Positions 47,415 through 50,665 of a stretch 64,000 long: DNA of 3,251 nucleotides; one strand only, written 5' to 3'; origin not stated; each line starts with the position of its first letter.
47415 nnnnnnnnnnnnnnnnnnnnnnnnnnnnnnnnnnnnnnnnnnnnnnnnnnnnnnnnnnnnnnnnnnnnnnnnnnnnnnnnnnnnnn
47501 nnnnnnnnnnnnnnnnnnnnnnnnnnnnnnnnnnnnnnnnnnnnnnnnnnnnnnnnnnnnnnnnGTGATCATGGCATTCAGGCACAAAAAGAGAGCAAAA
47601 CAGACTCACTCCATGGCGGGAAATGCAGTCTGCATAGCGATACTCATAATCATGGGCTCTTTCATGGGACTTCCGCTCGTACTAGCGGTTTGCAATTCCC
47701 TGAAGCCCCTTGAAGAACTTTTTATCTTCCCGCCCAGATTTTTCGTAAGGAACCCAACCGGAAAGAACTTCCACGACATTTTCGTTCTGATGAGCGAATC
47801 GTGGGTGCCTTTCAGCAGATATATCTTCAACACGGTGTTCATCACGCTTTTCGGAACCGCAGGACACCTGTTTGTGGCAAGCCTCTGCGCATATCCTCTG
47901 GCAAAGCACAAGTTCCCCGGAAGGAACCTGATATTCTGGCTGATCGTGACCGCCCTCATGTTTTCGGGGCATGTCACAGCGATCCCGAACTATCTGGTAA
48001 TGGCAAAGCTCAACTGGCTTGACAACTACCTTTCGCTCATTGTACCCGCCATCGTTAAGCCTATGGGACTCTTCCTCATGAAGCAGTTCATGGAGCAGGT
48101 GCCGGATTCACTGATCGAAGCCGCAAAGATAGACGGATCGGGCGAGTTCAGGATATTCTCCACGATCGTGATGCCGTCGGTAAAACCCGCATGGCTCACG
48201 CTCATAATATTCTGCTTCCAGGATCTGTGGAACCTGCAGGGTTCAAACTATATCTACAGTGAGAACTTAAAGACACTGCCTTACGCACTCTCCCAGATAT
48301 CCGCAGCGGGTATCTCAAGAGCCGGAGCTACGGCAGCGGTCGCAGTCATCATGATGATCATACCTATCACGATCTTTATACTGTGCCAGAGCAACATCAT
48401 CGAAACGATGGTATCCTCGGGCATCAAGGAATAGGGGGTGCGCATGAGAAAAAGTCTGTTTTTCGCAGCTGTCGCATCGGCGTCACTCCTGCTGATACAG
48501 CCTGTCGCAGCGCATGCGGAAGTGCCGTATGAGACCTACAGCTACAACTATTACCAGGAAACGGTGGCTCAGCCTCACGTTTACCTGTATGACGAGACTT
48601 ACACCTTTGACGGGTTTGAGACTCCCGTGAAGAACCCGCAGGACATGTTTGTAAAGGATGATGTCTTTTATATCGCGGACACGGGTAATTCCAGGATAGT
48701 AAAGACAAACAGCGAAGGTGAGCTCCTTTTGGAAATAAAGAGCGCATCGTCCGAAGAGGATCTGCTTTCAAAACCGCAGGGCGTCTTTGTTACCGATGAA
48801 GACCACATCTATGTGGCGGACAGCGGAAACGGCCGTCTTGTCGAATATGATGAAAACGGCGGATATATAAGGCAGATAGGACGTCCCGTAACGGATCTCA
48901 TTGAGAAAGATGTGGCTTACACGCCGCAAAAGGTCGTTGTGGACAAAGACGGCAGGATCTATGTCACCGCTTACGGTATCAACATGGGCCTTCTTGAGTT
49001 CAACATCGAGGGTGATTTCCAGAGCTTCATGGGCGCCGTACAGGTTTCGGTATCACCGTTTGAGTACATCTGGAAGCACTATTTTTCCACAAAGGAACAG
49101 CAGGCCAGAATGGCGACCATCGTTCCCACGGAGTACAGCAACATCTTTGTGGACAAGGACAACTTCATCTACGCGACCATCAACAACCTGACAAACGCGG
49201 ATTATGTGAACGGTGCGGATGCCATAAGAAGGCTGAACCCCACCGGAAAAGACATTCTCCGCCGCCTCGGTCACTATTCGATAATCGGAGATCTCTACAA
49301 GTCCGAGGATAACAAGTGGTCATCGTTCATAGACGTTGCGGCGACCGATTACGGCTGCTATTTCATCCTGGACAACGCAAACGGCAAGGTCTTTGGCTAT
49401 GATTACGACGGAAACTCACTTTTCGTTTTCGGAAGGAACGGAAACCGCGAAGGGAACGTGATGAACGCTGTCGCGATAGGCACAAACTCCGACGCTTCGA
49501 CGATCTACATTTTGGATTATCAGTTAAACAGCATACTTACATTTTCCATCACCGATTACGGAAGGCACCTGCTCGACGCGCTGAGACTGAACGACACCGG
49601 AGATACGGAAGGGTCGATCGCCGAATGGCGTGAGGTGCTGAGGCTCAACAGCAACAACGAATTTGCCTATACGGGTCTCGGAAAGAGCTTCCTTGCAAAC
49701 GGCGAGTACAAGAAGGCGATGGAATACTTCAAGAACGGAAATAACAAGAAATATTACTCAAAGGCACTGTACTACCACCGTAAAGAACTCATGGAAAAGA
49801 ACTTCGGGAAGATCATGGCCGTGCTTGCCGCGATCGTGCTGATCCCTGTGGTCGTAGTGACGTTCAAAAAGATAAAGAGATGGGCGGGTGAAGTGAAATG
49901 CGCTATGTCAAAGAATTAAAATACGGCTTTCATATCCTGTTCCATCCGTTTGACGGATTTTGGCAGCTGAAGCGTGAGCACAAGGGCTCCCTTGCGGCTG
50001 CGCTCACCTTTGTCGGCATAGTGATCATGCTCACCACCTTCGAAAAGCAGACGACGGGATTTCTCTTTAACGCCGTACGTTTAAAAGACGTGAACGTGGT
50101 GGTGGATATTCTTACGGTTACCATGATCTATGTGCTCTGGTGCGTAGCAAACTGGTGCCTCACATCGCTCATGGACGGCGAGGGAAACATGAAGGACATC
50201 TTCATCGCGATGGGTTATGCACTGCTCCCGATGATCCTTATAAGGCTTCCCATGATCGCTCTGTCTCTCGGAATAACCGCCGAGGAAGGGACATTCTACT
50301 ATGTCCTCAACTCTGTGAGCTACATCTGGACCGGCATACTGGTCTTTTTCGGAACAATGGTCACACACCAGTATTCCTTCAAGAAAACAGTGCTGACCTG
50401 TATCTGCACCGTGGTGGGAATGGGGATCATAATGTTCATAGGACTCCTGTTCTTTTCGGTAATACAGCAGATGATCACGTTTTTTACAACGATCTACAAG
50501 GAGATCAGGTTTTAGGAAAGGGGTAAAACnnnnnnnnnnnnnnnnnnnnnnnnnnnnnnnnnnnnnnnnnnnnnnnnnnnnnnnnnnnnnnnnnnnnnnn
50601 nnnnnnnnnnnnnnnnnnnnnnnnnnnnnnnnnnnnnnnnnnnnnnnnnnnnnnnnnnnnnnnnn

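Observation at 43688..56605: Composite glycan-import locus: two ATPase-less CUT1 systems separated by a conserved-looking NHL/TPR - YIP1 - large DUF triad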

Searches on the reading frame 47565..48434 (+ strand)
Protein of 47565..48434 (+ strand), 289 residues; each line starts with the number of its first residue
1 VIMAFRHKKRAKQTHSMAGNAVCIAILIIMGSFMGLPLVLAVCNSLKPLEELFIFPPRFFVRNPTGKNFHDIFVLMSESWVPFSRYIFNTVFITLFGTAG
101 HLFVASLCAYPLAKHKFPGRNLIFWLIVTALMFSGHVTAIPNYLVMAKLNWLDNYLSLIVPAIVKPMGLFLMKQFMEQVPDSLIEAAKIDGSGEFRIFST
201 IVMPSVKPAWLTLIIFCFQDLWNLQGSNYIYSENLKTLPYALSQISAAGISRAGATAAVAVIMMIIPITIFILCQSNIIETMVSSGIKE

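Call 3: search_protein_families(library=pfam, proteins=[window:47565-48434:+], max_evalue=0.01)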
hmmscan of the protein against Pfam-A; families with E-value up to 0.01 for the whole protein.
window:47565-48434:+ (289 aa): 1 family
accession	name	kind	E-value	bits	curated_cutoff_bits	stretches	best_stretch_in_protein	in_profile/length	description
PF00528.27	BPD_transp_1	-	1.3e-11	45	26.4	1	104-274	4-173/184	Binding-protein-dependent transport system inner membrane component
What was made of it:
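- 47565..48434 (+): ABC permease B (MalG/UgpE-like TMD) with EAA loop. Pfam 45 bits (call 3).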

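Call 31: search_protein_families(library=ncbifam, proteins=[window:47565-48434:+], max_evalue=0.001)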
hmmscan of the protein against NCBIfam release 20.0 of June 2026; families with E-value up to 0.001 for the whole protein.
window:47565-48434:+ (289 aa): 14 families
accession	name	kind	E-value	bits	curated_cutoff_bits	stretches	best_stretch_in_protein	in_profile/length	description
NF008210.0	PRK10973.1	equivalog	5.3e-29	101.8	297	1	22-285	11-279/281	sn-glycerol-3-phosphate ABC transporter permease UgpE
NF040932.1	ABC_arch_GlcU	equivalog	1.1e-22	81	340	1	25-284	7-266/272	glucose ABC transporter permease GlcU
NF008231.0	PRK10998.1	equivalog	1.2e-12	48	261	1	79-288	77-295/296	maltose ABC transporter permease MalG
NF011624.0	PRK15050.1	equivalog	2e-10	40.3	247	1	176-274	184-282/297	2-aminoethylphosphonate ABC transporter permease subunit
NF007047.0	PRK09500.1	equivalog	1.8e-08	34.3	326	1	88-276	61-250/257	spermidine/putrescine ABC transporter permease PotC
TIGR03226.1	PhnU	equivalog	4.6e-07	29.6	283.45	1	175-274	201-300/311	2-aminoethylphosphonate ABC transporter permease subunit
TIGR02139.1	permease_CysT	equivalog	1.1e-05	25.1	246.1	1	45-282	12-261/265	sulfate ABC transporter permease subunit CysT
TIGR02140.1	permease_CysW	equivalog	1.7e-05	24.5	329.1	1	107-281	69-257/261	sulfate ABC transporter permease subunit CysW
NF007852.0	PRK10561.1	equivalog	1.9e-05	24.7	335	1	172-281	177-290/295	sn-glycerol-3-phosphate ABC transporter permease UgpA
TIGR00969.1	3a0106s02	subfamily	0.00014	21.4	240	0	175-280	165-270/272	sulfate ABC transporter permease subunit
NF006939.0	PRK09421.1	equivalog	0.0002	20.9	262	0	105-280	30-221/230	molybdate ABC transporter permease subunit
NF040931.1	ABC_arch_GlcT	equivalog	0.0003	20.5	360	1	106-271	94-264/278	glucose ABC transporter permease GlcT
TIGR01581.1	Mo_ABC_porter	hypoth_equivalog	0.00068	19.2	210.3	0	130-220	78-170/225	ABC transporter permease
NF008208.0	PRK10971.1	equivalog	0.00088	18.8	415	0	151-281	140-268/277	sulfate/thiosulfate ABC transporter permease CysT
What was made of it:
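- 47565..48434 (+): NCBIfam UgpE-like 102 bits (call 31).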

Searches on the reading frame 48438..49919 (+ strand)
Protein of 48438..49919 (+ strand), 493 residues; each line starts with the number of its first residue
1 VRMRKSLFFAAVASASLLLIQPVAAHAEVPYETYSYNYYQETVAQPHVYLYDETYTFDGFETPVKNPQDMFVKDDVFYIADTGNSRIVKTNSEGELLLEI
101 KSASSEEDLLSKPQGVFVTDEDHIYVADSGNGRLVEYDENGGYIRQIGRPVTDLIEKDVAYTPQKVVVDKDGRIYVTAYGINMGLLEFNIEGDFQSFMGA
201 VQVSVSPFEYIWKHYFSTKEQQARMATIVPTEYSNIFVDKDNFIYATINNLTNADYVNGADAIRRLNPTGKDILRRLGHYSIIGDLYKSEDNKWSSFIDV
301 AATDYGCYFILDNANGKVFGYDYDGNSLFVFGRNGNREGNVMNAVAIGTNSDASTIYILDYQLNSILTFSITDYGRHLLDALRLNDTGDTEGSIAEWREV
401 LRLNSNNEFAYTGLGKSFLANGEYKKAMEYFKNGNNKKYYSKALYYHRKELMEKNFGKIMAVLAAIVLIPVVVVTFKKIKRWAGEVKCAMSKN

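Call 3: search_protein_families(library=pfam, proteins=[window:48438-49919:+], max_evalue=0.01)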
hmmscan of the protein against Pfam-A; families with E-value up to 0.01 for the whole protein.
window:48438-49919:+ (493 aa): 8 families
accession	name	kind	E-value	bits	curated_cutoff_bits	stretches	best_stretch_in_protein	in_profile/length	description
PF01436.27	NHL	-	1.7e-14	53.4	20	1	110-135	1-26/28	NHL repeat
PF17170.10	DUF5128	-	1.3e-07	31.6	22.9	1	300-374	49-122/321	6-bladed beta-propeller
PF08450.18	SGL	-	3.4e-06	27.3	26.3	1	74-152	145-225/246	SMP-30/Gluconolactonase/LRE-like region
PF13414.12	TPR_11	-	1.9e-05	24.7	26.8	1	384-422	4-42/42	TPR repeat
PF06739.17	SBBP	-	0.00051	20.4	20.5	1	143-180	2-32/38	Beta-propeller repeat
PF07719.23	TPR_2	-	0.00076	19.9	27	0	410-432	3-25/34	Tetratricopeptide repeat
PF00515.34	TPR_1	-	0.003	17.7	27.8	1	410-432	3-25/34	Tetratricopeptide repeat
PF22701.2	Mala_s_1-like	-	0.0069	16.6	27.5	0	73-149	97-168/195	Mal s 1 allergenic protein-like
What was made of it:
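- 48438..49919 (+): Secreted NHL beta-propeller plus TPR protein with a C-terminal TM anchor. Pfam NHL 53 bits, plus TPR (call 3).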

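Call 31: search_protein_families(library=ncbifam, proteins=[window:48438-49919:+], max_evalue=0.001)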
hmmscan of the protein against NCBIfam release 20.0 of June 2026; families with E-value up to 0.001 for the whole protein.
window:48438-49919:+ (493 aa): 3 families
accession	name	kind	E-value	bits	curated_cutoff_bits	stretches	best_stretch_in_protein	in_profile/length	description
NF035926.1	scyF_NHL_VPEP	equivalog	9.6e-18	64.5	350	2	76-157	212-293/376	scytonemin biosynthesis PEP-CTERM protein ScyF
NF047780.1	LIC12708_fam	subfamily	4.2e-08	32.4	150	1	61-213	53-186/391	LIC_12708 family protein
NF033206.1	ScyE_fam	subfamily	5.3e-06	26.2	80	0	110-178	139-223/333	ScyD/ScyE family protein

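Call 39: search_solved_structures(query=window:48438-49916:+, max_evalue=0.01)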
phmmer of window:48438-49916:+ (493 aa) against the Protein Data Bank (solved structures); distinct sequences matched with E-value up to 0.01: 63 (the best 60 are shown).
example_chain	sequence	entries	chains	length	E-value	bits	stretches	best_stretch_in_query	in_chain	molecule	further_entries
6d69_A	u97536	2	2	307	6.1e-15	58.3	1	77-148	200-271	NHL Repeat Region of D. melanogaster Thin | Thin, isoform D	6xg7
6ren_A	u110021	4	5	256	8.1e-14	54.6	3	110-183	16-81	3fPizza6-SH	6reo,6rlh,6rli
3wwa_A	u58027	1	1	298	2.9e-13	52.7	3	74-183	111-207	Pizza7H protein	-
7zqg_A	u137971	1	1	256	1.7e-12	50.2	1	77-182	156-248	Pizza6-KSH-TSH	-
7zph_A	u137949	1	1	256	6.9e-12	48.2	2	74-183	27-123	Pizza6-TNK-RSH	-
6qsd_A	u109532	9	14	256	9.2e-12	47.8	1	75-183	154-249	Pizza6S | Pizza6-S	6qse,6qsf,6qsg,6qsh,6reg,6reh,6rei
6rej_A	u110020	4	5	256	1.1e-11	47.6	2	75-183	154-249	Pizza6-SH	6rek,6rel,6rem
3ww9_A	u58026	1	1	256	1.5e-11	47.1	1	75-183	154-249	pizza6 protein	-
6f0t_A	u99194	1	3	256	1.5e-11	47.1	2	75-182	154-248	Pizza6-SFW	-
7qrx_A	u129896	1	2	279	2.3e-11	46.5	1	79-183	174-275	E3 ubiquitin-protein ligase TRIM71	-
7zq2_A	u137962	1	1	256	2.3e-11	46.5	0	79-182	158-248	Pizza6-RSH-TSH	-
9jur_A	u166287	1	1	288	2.5e-11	46.3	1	79-183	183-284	E3 ubiquitin-protein ligase TRIM71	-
8j72_A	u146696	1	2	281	2.8e-11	46.2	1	79-183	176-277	E3 ubiquitin-protein ligase TRIM71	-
7zpw_A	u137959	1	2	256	9e-11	44.5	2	75-182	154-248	Pizza6-TSK-TSH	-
6f0s_A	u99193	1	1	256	1.5e-10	43.8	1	75-183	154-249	Pizza6-SYW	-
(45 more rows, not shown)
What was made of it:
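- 48438..49919 (+): PDB relatives are TRIM NHL domains and the PknD sensor propeller (call 39).
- On NHL-repeat beta-propeller: PDB relatives are TRIM NHL domains and PknD (call 39).
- The NHL domain's bacterial solved relative is the PknD sensor propeller (call 39).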

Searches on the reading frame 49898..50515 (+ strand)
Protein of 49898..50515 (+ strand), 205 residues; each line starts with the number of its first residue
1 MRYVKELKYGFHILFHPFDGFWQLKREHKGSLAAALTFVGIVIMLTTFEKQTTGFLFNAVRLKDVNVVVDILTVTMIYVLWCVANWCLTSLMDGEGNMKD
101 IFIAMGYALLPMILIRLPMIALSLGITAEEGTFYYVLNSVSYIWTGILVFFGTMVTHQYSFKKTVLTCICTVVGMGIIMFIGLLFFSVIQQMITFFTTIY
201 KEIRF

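Call 3: search_protein_families(library=pfam, proteins=[window:49898-50515:+], max_evalue=0.01)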
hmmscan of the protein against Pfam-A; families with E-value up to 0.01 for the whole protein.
window:49898-50515:+ (205 aa): 1 family
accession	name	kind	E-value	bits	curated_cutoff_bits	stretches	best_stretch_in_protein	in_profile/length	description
PF04893.22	Yip1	-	7.3e-15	55.7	28.6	1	11-181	1-171/173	Yip1 domain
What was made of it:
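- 49898..50515 (+): Yip1-family polytopic membrane protein (4-5 TM). Pfam Yip1 55.7 bits against a 28.6 cut-off (call 3).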

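Call 31: search_protein_families(library=ncbifam, proteins=[window:49898-50515:+], max_evalue=0.001)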
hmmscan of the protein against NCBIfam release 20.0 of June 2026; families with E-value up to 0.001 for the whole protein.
window:49898-50515:+ (205 aa): 0 families

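Call 40: search_solved_structures(query=window:49898-50512:+, max_evalue=10)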
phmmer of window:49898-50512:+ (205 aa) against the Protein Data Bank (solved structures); distinct sequences matched with E-value up to 10: 6.
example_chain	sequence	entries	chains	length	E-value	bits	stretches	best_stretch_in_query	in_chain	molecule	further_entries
5v2c_J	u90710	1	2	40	0.17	14.9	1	166-188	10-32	Photosystem II reaction center protein J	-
6dhe_J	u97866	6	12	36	0.17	14.9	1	166-188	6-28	Photosystem II reaction center protein J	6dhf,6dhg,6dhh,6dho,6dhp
4fby_J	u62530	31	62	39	0.17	14.9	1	166-188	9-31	Photosystem II reaction center protein J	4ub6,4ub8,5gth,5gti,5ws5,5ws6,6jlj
4il6_J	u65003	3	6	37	0.18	14.8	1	166-188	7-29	Photosystem II reaction center protein J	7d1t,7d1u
11yo_J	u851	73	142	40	0.18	14.8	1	166-188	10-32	Photosystem II reaction center protein J | Photosystem II reaction center J protein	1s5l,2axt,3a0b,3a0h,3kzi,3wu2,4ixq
5e79_J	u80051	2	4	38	0.19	14.8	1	166-188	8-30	Photosystem II reaction center protein J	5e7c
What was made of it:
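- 49898..50515 (+): No solved relative (call 40).
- Tried and rejected: Yip1 has no solved relative (call 40).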
